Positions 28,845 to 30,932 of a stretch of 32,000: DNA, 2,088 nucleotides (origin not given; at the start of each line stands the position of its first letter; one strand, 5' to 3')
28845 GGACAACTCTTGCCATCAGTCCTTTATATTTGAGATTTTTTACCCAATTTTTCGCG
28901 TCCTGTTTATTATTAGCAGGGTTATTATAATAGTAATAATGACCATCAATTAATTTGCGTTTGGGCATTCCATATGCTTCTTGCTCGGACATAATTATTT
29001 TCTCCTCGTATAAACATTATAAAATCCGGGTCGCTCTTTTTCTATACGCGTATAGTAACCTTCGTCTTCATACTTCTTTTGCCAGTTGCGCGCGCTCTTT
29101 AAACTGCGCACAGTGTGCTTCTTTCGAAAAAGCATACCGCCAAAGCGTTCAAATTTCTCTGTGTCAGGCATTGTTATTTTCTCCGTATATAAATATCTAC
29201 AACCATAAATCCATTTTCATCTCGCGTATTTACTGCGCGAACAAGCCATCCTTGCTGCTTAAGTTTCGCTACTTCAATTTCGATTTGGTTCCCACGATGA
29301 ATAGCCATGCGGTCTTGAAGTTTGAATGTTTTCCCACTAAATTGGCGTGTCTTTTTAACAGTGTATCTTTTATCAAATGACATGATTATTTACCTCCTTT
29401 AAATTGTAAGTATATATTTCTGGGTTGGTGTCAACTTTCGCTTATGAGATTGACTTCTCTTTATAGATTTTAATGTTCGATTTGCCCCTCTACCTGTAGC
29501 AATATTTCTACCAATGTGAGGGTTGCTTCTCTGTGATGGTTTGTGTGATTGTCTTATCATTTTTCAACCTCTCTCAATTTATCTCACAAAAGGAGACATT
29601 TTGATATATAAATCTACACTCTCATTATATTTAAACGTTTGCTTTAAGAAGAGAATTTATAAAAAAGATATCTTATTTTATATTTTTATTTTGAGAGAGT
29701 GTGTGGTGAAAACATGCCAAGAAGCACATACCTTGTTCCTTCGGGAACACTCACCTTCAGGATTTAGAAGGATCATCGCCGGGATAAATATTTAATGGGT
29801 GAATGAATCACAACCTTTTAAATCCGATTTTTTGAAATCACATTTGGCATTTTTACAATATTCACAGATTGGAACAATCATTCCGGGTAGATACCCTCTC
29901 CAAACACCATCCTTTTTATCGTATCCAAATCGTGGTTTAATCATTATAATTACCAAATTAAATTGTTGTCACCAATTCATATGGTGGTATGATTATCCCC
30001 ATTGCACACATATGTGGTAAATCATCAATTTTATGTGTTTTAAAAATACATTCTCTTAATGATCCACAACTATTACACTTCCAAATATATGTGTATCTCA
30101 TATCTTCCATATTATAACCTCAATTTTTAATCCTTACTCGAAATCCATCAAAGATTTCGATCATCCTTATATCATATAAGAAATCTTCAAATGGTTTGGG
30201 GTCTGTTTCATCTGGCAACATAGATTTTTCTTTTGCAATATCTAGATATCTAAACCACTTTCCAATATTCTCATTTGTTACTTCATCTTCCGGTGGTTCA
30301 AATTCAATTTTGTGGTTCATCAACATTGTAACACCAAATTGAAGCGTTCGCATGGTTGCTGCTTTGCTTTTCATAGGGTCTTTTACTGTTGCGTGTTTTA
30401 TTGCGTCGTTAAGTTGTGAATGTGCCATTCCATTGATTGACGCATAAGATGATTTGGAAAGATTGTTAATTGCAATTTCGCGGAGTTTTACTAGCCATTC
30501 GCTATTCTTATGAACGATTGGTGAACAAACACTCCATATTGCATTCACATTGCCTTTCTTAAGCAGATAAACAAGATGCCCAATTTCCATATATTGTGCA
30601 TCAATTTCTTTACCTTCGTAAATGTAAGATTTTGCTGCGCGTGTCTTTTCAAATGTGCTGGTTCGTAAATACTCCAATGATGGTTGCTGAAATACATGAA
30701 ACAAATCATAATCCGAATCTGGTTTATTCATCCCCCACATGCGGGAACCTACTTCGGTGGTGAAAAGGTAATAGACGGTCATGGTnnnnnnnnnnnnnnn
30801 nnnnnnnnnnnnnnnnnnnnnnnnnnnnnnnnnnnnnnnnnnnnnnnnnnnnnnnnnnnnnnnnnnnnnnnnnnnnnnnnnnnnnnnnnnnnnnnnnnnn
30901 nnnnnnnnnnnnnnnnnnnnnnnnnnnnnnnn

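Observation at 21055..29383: At least 16 copies of a diverged 55-75 aa protein module in one 8.3-kb operon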

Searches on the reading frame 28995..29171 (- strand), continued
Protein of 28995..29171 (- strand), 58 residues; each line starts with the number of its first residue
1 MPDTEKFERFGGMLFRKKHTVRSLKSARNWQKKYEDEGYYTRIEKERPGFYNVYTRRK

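Call 83: fold_search(model_id=the predicted structure, library=pdb)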
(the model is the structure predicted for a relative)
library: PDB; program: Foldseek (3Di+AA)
matches with E <= 10: 305; with E <= 0.001: 0
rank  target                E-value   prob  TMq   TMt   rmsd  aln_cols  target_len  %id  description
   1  5akf_E                5.0e-02  0.69  0.28  0.22  14.4       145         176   14  THE CRYSTAL STRUCTURE OF I-DMOI Q42AK120M IN COMPLEX WITH ITS TARGET DNA NICKED IN THE CODING STRAND A AND IN THE PRES (released 2015-06-17)
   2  5a0w_D                5.3e-02  0.54  0.26  0.19  15.0       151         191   12  THE CRYSTAL STRUCTURE OF I-DMOI E117A IN COMPLEX WITH ITS TARGET DNA AND IN THE PRESENCE OF 2MM MN (released 2016-05-11)
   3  2dch                  5.6e-02  0.77  0.29  0.20  14.1       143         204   11  Crystal structure of archaeal intron-encoded homing endonuclease I-Tsp061I (released 2006-07-06)
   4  5ak9_J                5.6e-02  0.63  0.27  0.20  14.6       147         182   14  THE CRYSTAL STRUCTURE OF I-DMOI Q42AK120M IN COMPLEX WITH ITS TARGET DNA IN THE PRESENCE OF 2MM MN (released 2015-06-17)
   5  2vs7_A                7.0e-02  0.47  0.24  0.18  14.4       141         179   12  The crystal structure of I-DmoI in complex with DNA and Ca (released 2008-11-11)
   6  4ut0_K                7.4e-02  0.57  0.27  0.21  14.8       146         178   12  THE CRYSTAL STRUCTURE OF I-DMOI IN COMPLEX WITH ITS TARGET DNA AT 10 DAYS INCUBATION IN 5MM MN (STATE 7) (released 2014-12-17)
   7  5ak9_A                7.4e-02  0.57  0.27  0.20  14.6       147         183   15  THE CRYSTAL STRUCTURE OF I-DMOI Q42AK120M IN COMPLEX WITH ITS TARGET DNA IN THE PRESENCE OF 2MM MN (released 2015-06-17)
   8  2vs7_D                7.4e-02  0.44  0.24  0.17  15.3       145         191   11  The crystal structure of I-DmoI in complex with DNA and Ca (released 2008-11-11)
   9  5akn_F                8.3e-02  0.60  0.27  0.20  14.5       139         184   14  THE CRYSTAL STRUCTURE OF I-DMOI Q42AK120M IN COMPLEX WITH ITS TARGET DNA NICKED IN THE non-CODING STRAND B AND IN THE  (released 2015-06-17)
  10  5akn_A                9.3e-02  0.57  0.27  0.20  14.6       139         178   14  THE CRYSTAL STRUCTURE OF I-DMOI Q42AK120M IN COMPLEX WITH ITS TARGET DNA NICKED IN THE non-CODING STRAND B AND IN THE  (released 2015-06-17)
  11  5o6i_F                9.8e-02  0.41  0.25  0.20  15.1       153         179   12  Structures and dynamics of mesophilic variants from the homing endonuclease I-DmoI (released 2017-12-06)
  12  2vs8_A                9.8e-02  0.38  0.24  0.18  14.7       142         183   12  The crystal structure of I-DmoI in complex with DNA and Mn (released 2008-11-11)
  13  5akm_F                9.8e-02  0.35  0.24  0.19  14.4       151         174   12  THE CRYSTAL STRUCTURE OF I-DMOI G20S IN COMPLEX WITH ITS TARGET DNA IN THE PRESENCE OF 2MM MG (released 2015-06-17)
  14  5o6i_A                1.0e-01  0.33  0.24  0.17  15.0       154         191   12  Structures and dynamics of mesophilic variants from the homing endonuclease I-DmoI (released 2017-12-06)
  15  1b24                  1.2e-01  0.60  0.29  0.23  15.5       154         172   12  I-DMOI, INTRON-ENCODED ENDONUCLEASE (released 1999-03-24)
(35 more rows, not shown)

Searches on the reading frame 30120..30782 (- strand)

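Call 7: search_protein_families(library=pfam, max_evalue=0.01, proteins=[window:30120-30782:-])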
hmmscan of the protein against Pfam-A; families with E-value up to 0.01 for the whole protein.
window:30120-30782:- (220 aa): 1 family
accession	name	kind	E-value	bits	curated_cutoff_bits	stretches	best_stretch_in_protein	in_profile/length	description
PF10127.15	RlaP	-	1.8e-16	61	23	1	4-158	19-168/249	RNA repair pathway DNA polymerase beta family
